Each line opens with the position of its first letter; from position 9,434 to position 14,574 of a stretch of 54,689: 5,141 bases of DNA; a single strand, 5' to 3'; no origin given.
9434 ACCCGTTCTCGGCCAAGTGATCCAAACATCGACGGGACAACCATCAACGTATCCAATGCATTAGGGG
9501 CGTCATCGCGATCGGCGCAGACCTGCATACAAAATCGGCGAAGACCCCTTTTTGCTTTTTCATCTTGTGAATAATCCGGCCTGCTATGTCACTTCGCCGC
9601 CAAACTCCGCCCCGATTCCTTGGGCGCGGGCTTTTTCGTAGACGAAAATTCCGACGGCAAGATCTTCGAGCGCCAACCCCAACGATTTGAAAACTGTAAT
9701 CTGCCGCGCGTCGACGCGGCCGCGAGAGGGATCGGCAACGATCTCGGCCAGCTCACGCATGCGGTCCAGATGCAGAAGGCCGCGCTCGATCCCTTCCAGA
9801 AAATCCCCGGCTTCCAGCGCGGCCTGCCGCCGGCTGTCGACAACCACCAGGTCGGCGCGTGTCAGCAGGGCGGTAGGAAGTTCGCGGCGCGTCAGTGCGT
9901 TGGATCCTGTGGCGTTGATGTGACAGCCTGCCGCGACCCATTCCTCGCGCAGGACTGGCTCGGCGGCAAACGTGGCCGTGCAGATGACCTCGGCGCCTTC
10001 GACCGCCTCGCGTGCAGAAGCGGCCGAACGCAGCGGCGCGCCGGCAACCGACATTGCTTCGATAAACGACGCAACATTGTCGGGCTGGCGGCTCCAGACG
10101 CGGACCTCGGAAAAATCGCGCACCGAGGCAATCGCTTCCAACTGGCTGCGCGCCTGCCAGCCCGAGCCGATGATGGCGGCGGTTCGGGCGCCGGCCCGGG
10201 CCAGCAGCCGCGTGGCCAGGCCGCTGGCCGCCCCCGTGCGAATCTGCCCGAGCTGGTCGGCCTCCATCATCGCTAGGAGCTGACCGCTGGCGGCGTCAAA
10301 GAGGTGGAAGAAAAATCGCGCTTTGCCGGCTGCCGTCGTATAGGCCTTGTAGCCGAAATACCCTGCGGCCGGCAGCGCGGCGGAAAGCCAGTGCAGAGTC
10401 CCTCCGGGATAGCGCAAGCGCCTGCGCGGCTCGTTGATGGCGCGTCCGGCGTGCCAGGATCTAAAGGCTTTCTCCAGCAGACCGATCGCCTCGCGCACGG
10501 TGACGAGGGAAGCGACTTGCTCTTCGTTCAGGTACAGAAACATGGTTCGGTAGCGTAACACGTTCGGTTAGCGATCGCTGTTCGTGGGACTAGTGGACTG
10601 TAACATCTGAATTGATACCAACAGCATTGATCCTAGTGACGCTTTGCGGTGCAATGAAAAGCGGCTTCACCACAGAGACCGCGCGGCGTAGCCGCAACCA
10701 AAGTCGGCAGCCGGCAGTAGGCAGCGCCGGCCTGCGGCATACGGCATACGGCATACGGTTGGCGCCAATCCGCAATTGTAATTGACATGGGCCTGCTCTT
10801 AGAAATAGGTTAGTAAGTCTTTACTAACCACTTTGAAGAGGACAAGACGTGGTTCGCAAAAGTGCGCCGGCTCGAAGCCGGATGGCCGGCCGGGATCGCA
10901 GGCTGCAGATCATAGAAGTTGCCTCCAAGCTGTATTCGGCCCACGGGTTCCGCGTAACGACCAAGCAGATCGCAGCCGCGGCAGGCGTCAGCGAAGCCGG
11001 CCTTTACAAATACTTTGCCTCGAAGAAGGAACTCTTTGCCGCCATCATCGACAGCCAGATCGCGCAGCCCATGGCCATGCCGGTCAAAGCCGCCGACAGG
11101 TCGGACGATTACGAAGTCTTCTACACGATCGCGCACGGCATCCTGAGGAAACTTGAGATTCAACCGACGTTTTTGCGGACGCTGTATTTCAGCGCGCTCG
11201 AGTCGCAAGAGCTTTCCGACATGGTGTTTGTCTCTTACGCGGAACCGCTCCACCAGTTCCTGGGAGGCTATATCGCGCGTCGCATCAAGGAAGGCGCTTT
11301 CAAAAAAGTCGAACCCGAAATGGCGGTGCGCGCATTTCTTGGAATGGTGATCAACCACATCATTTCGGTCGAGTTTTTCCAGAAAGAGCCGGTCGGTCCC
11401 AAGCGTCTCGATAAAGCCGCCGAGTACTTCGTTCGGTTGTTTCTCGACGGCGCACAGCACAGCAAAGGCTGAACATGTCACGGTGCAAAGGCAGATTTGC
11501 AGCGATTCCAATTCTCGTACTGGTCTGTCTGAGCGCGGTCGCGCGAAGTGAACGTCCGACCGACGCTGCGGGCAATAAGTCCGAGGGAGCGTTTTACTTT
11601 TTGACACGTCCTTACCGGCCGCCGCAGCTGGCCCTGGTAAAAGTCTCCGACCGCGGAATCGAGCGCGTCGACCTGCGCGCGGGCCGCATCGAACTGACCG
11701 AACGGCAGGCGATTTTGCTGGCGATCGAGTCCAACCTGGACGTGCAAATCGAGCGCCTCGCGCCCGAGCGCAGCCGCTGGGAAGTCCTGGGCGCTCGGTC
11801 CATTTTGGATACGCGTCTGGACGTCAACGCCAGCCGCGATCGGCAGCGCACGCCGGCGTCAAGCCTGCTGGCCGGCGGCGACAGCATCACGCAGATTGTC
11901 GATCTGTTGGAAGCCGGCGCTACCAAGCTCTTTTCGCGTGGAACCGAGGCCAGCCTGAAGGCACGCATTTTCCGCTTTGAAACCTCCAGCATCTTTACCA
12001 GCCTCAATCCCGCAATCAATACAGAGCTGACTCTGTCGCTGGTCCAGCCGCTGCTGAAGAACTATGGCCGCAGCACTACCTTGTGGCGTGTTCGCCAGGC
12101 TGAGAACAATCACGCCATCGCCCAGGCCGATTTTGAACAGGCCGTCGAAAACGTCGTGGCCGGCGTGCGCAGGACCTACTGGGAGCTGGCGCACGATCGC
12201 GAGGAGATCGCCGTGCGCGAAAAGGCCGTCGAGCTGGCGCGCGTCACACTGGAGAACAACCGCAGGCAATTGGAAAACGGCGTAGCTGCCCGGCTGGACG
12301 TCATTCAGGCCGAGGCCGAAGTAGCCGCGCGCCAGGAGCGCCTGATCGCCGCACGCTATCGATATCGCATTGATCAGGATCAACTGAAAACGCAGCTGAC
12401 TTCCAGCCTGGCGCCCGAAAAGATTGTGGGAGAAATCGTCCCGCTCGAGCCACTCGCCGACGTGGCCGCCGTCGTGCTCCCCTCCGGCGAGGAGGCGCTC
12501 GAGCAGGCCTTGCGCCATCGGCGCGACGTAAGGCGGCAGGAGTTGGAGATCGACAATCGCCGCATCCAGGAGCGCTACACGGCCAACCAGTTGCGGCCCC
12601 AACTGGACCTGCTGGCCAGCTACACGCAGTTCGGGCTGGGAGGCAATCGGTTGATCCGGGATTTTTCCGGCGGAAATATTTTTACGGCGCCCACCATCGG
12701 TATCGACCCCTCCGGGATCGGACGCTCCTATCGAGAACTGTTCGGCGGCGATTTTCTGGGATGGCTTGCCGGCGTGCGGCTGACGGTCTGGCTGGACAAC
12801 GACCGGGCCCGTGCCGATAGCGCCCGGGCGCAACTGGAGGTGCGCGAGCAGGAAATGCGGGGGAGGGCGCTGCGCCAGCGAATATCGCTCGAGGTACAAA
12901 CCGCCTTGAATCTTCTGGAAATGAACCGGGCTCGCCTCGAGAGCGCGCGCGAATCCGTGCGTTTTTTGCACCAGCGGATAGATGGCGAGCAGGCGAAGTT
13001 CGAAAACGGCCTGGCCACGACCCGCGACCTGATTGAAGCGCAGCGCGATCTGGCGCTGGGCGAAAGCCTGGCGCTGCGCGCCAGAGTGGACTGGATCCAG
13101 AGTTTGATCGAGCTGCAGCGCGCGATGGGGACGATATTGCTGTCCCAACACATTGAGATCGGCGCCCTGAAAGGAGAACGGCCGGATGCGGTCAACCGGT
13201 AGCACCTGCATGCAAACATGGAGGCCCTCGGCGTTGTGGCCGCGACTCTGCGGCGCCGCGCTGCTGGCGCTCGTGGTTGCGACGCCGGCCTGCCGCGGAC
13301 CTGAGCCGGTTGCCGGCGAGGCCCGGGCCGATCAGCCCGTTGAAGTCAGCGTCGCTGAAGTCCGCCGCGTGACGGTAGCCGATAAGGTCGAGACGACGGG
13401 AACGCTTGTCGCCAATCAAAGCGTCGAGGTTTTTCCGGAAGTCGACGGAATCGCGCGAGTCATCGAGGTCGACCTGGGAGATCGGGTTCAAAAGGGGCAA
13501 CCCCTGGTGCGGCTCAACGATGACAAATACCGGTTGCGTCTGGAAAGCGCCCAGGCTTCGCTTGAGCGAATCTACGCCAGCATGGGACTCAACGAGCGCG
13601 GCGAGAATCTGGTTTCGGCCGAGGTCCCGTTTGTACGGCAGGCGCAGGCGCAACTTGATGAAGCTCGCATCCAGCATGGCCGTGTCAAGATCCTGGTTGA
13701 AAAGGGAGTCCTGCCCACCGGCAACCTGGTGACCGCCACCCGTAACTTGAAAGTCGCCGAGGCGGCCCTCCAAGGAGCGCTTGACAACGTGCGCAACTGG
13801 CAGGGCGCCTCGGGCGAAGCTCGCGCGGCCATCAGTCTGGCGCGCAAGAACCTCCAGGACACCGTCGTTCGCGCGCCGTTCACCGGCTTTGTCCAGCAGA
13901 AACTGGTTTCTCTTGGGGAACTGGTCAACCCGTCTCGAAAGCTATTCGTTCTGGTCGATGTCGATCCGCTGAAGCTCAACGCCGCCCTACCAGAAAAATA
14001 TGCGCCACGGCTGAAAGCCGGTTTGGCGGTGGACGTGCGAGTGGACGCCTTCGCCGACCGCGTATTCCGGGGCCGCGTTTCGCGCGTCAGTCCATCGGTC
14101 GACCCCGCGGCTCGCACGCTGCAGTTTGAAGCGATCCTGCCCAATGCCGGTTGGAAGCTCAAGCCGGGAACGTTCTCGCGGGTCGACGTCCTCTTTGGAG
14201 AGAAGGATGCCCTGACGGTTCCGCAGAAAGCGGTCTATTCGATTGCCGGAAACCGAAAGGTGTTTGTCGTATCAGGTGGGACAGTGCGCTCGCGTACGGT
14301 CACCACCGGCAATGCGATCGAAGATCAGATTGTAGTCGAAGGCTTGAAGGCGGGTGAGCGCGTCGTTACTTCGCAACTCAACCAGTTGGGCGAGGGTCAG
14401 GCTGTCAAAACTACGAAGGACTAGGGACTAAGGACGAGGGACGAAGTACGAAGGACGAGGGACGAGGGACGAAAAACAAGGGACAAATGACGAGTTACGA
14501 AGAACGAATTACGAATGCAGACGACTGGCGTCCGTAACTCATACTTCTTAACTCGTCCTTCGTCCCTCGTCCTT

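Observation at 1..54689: Intergenic space is saturated with hairpin-forming tandem heptanucleotide arrays (STRR/REPIN-like mosaic elements)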

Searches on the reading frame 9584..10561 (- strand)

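Call 8: search_protein_families(library=pfam, proteins=[window:9584-10561:-])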
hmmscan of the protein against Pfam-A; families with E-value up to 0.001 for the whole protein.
window:9584-10561:- (325 aa): 2 families
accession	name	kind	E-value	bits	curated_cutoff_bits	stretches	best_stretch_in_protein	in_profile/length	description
PF02423.21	OCD_Mu_crystall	-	1.2e-64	218.7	24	1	12-313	7-312/314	Ornithine cyclodeaminase/mu-crystallin family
PF01488.26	Shikimate_DH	-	1.9e-05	25.2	24.3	1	115-213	2-99/138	Shikimate / quinate 5-dehydrogenase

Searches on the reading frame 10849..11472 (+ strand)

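Call 8: search_protein_families(library=pfam, proteins=[window:10849-11472:+])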
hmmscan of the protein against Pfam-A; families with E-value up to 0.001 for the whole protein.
window:10849-11472:+ (207 aa): 2 families
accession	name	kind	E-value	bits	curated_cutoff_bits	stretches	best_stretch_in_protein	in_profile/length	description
PF00440.29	TetR_N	-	1.8e-14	53.6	24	1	21-66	1-47/47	Bacterial regulatory proteins, tetR family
PF14246.11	TetR_C_7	-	1.1e-05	25.8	22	1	109-200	23-115/119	AefR-like transcriptional repressor, C-terminal domain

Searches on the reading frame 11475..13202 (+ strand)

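Call 8: search_protein_families(library=pfam, proteins=[window:11475-13202:+])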
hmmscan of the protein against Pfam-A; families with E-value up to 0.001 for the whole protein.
window:11475-13202:+ (575 aa): 1 family
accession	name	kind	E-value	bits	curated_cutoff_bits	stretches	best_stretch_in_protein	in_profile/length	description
PF02321.23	OEP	-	2.9e-40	138.5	22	2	339-552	2-187/187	Outer membrane efflux protein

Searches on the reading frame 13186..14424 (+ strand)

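Call 8: search_protein_families(library=pfam, proteins=[window:13186-14424:+])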
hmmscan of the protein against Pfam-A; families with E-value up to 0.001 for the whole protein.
window:13186-14424:+ (412 aa): 4 families
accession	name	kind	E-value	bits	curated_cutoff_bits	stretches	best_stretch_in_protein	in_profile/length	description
PF16576.10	HlyD_D23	-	3.8e-28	98.7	30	1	64-330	2-213/214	Barrel-sandwich domain of CusB or HlyD membrane-fusion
PF13437.12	HlyD_3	-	6.9e-20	72.2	22.2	1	227-328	1-106/106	HlyD family secretion protein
PF00364.28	Biotin_lipoyl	-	0.00039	20.6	22.1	0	93-123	19-49/73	Biotin-requiring enzyme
PF00529.27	CusB_dom_1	-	0.00066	20.3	26.5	0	153-395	12-89/89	Cation efflux system protein CusB domain 1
